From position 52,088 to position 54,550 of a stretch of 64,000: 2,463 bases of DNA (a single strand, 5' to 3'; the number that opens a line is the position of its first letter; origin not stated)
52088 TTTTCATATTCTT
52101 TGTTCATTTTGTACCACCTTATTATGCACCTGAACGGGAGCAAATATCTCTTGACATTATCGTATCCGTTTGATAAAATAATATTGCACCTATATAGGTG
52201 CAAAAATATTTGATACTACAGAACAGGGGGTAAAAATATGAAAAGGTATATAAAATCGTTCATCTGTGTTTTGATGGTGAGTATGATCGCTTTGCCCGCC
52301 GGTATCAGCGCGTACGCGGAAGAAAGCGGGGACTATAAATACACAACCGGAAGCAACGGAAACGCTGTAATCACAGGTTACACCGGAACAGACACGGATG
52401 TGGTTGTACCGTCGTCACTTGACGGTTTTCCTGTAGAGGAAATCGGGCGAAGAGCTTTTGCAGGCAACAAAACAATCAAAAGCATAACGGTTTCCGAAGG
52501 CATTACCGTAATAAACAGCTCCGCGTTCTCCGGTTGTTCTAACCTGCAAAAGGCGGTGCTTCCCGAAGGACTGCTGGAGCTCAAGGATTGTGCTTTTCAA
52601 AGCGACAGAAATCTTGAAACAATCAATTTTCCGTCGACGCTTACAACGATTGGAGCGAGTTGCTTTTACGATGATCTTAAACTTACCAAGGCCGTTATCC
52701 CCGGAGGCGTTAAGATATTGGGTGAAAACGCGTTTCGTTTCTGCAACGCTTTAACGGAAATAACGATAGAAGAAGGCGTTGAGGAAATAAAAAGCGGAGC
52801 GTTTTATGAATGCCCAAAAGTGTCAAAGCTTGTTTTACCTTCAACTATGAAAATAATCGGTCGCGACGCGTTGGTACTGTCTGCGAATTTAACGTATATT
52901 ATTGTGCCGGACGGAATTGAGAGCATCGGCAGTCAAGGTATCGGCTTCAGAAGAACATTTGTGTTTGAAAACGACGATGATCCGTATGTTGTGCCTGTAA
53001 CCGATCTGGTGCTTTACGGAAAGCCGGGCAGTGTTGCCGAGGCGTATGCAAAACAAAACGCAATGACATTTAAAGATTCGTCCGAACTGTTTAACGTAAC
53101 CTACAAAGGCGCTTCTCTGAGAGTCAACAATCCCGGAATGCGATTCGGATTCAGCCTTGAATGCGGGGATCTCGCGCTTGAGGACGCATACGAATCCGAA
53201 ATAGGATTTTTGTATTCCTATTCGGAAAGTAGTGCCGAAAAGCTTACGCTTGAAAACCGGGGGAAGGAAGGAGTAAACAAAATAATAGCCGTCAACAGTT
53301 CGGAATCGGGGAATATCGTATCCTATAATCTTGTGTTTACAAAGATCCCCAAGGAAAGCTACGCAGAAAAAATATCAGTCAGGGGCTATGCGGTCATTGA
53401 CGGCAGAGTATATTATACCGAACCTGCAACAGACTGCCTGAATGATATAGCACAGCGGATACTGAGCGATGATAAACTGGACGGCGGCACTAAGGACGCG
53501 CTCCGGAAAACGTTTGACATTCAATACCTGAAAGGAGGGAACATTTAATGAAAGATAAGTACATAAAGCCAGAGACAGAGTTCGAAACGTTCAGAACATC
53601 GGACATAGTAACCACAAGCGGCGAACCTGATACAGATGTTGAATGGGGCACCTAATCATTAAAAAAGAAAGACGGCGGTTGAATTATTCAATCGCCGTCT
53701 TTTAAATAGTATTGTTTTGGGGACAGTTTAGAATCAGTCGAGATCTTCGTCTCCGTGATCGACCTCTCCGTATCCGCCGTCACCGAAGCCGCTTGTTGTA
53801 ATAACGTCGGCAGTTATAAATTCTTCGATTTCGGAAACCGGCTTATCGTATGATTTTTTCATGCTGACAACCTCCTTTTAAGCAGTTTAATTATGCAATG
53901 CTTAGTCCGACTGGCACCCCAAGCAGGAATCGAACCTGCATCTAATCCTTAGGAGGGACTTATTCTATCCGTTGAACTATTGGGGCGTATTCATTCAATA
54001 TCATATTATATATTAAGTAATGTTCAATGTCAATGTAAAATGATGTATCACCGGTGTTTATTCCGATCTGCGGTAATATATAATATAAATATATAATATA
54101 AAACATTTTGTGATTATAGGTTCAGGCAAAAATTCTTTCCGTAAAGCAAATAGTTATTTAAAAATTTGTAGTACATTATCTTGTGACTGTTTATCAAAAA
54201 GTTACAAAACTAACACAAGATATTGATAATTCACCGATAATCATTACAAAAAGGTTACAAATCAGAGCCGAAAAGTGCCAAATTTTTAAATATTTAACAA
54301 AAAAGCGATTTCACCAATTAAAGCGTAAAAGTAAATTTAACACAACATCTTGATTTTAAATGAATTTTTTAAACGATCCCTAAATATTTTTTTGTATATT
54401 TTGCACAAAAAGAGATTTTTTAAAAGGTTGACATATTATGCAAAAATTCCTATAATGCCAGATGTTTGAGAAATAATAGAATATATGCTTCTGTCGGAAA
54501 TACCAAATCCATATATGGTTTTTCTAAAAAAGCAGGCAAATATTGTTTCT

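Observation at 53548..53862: Convergent pair of unlisted lasso-precursor-like peptide genes with no maturation enzymes nearby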

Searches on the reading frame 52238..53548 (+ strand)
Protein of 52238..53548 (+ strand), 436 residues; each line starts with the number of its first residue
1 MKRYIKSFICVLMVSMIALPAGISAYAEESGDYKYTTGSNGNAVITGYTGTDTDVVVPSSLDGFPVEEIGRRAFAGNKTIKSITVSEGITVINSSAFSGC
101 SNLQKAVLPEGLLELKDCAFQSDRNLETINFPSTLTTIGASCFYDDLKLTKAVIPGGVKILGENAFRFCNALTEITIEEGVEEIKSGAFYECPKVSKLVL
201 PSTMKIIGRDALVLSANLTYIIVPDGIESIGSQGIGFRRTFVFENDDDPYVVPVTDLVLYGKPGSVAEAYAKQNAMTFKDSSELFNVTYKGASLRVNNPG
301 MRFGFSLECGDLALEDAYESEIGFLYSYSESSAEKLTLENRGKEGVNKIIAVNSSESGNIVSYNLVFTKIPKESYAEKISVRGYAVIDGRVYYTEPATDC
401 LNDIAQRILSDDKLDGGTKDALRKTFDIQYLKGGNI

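Call 24: search_protein_families(library=pfam, proteins=[window:52238-53548:+], max_evalue=0.1)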
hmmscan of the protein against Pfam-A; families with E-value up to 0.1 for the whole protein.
window:52238-53548:+ (436 aa): 2 families
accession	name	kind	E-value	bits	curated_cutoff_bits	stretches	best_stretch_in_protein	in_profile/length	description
PF13306.12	LRR_5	-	1.5e-45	154.7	27.7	2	66-169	22-123/127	BspA type Leucine rich repeat region (6 copies)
PF13855.12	LRR_8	-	0.001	19.2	27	0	67-104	14-52/61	Leucine rich repeat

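Call 25: search_protein_families(library=ncbifam, proteins=[window:52238-53548:+], max_evalue=0.1)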
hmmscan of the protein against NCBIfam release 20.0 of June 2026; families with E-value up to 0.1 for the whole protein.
window:52238-53548:+ (436 aa): 2 families
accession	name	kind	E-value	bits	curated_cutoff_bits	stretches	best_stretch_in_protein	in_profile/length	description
NF047961.1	adhesin_HupY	equivalog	1.6e-17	62.9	1250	2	78-176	186-282/978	leucine-rich repeat adhesin HupY/LrrG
NF045861.1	glide_Gli349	exception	7.9e-13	46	1750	2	148-215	2678-2744/3169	gliding machinery surface structure protein Gli349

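Call 81: predict_structure(protein=window:52238-53545:+)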
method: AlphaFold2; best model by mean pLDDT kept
length: 436 residues; sequences in the alignment: 1
mean_pLDDT: 55.4   pTM: 0.49
mean pLDDT of the five models: 55.4, 52.0, 46.3, 46.2, 39.7
residues with pLDDT >= 90: 83; 70-90: 90; 50-70: 28; < 50: 235
segments of 3 or more residues with pLDDT < 50: 1-24, 215-220, 229-262, 265-270, 273-414, 416-436
pLDDT, mean of each block of 10 residues (from residue 1): 39 39 62 87 92 94 92 92 93 91 92 88 83 90 85 89 85 85 81 73 64 51 49 36 24 35 46 47 27 22 22 24 25 25 24 23 25 28 29 32 40 44 32 21
secondary structure, 60 per line:
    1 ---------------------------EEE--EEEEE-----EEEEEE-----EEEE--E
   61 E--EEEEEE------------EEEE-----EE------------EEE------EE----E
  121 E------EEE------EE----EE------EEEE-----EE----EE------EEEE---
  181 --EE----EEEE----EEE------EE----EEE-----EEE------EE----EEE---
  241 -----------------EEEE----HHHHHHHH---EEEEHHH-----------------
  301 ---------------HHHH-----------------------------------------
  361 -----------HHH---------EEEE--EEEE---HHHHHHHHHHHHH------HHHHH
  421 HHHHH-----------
elements in order: E28-30 E33-37 E43-48 E54-57 E64-69 E82-85 E105-107 E128-130 E151-154 E174-177 E189-192 E197-199 E212-214 E220-222 E235-237 E258-261 H266-273 E277-280 H316-319 E384-387 E390-393 H397-409 H416-425

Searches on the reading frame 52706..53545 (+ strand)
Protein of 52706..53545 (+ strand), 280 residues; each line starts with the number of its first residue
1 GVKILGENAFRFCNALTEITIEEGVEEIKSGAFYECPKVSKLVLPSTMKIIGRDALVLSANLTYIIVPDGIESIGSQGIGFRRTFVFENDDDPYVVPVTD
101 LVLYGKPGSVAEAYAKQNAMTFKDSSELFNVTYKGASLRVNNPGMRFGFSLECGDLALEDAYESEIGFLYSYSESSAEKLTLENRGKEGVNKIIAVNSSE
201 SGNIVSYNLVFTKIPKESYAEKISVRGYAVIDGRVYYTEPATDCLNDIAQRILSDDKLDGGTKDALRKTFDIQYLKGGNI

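Call 53: search_protein_families(library=pfam, alignment_id=A4, max_evalue=0.01)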
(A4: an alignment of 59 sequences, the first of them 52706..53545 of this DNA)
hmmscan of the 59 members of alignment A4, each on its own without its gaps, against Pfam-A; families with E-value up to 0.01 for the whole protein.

A. member 1, window:52706-53545:+ (280 aa): 1 family
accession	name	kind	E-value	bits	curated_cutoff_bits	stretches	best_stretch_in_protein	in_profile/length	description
PF13306.12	LRR_5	-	7.4e-15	55.4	27.7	1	2-76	22-95/127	BspA type Leucine rich repeat region (6 copies)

B. families by the number of members that match (of 59 scanned): 9 families
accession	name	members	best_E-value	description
PF09479.16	Flg_new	10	9.5e-21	Listeria-Bacteroides repeat domain (List_Bact_rpt)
PF18998.6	Flg_new_2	8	1.1e-09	Divergent InlB B-repeat domain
PF13306.12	LRR_5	5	7.4e-15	BspA type Leucine rich repeat region (6 copies)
PF03330.24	DPBB_1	1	6.4e-07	Lytic transglycolase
PF06458.18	MucBP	1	3.7e-06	MucBP domain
PF10600.14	PDZ_assoc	1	0.0045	PDZ-associated domain of NMDA receptors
PF15890.11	Peptidase_Mx1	1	0.0061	Putative zinc-binding metallo-peptidase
PF00229.24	TNF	1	0.0065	TNF(Tumour Necrosis Factor) family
PF17056.10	KRE1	1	0.0086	Killer toxin-resistance protein 1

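Call 54: search_solved_structures(query=A4, max_evalue=1)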
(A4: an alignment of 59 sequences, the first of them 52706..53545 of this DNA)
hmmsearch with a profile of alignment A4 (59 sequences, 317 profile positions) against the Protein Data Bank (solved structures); distinct sequences matched with E-value up to 1: 4.
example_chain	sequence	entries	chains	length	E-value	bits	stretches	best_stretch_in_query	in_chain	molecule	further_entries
9tme_A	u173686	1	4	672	0.17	14.7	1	93-226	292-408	transketolase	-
8r3q_B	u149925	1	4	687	0.17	14.7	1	93-226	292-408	transketolase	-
3ak5_A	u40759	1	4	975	0.2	14.5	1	160-216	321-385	Hemoglobin-binding protease hbp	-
4yk2_A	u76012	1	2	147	0.38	13.6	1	251-300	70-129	Bartonella effector protein (Bep) substrate of VirB T4SS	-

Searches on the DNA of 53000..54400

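Call 63: search_rna_families(source=window, start=53000, end=54400, threshold=evalue, max_evalue=1)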
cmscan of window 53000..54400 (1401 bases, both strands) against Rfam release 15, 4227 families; matches with E-value up to 1: 6.
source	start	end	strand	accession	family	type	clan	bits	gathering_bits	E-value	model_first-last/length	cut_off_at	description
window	53915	53986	-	RF00005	tRNA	Gene; tRNA;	CL00001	63.3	29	4.8e-13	1-71/71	no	tRNA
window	53666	53704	+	RF03623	mir-1252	Gene; miRNA;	-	25.5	70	0.13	1-65/65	no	mir-1252 microRNA precursor family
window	53659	53703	+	RF00084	CsrC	Gene; sRNA;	CL00106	22.3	61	0.00027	201-244/255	no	CsrC RNA family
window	53914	53986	+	RF04354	Plastid-ycf2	Cis-reg;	-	22.1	65.7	0.11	1-75/75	no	Plastid-ycf2 5UTR RNA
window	53438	53495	+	RF01139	sR2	Gene; snRNA; snoRNA; CD-box;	-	18.7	42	0.2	1-57/57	no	Small nucleolar RNA sR2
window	53439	53482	+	RF01304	sR5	Gene; snRNA; snoRNA; CD-box;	-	16.6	40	0.52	1-53/53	no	Small nucleolar RNA sR5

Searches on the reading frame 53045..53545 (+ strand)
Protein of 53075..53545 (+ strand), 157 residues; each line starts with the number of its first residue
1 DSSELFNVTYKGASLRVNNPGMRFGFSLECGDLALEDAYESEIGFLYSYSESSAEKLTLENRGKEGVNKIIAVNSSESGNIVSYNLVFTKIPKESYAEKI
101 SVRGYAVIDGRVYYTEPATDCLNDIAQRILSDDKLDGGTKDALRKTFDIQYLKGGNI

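Call 50: find_homologous_proteins(query=window:53075-53545:+, max_evalue=0.001)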
Query window:53075-53545:+: 12 candidates shared short words with the query, none scored E <= 0.001.

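Call 89: search_solved_structures(query=A7, max_evalue=10)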
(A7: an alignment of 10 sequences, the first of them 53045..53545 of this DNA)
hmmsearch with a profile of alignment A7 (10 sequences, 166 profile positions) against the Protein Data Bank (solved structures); distinct sequences matched with E-value up to 10: 1.
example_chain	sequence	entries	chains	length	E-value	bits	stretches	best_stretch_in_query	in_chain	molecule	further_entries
9r1q_A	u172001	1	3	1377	5.2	10.2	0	26-73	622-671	Spike protein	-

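Call 90: search_protein_families(library=ncbifam, alignment_id=A7, max_evalue=0.1)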
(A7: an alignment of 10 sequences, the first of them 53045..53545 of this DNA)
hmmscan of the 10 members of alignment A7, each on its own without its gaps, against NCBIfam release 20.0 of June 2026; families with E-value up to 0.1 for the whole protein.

A. member 1, window:53045-53545:+ (167 aa): 1 family
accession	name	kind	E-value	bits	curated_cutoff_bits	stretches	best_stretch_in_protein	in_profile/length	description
NF004594.0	PRK05928.4-3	equivalog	0.028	13.8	365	1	59-110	52-103/237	uroporphyrinogen-III synthase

B. families by the number of members that match (of 10 scanned): 5 families
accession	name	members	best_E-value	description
TIGR03104.1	trio_amidotrans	1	0.00097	N-acetylglutaminylglutamine amidotransferase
NF004594.0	PRK05928.4-3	1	0.028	uroporphyrinogen-III synthase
NF038133.1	choice_anch_L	1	0.034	choice-of-anchor L domain-containing protein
NF033584.1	blaPST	1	0.071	PST family subclass B1 metallo-beta-lactamase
NF038004.1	darobactin_RiPP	1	0.082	darobactin family peptide antibiotic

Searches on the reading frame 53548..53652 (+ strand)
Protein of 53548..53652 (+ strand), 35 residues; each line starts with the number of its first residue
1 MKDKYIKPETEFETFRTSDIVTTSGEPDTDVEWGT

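Call 4: search_protein_families(library=ncbifam, proteins=[window:53548-53652:+], max_evalue=10)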
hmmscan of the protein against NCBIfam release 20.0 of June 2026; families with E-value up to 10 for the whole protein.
seq(35 aa): 0 families

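Call 5: search_protein_families(library=pfam, proteins=[window:53548-53652:+], max_evalue=10)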
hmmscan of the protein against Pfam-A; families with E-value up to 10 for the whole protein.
seq(35 aa): 0 families
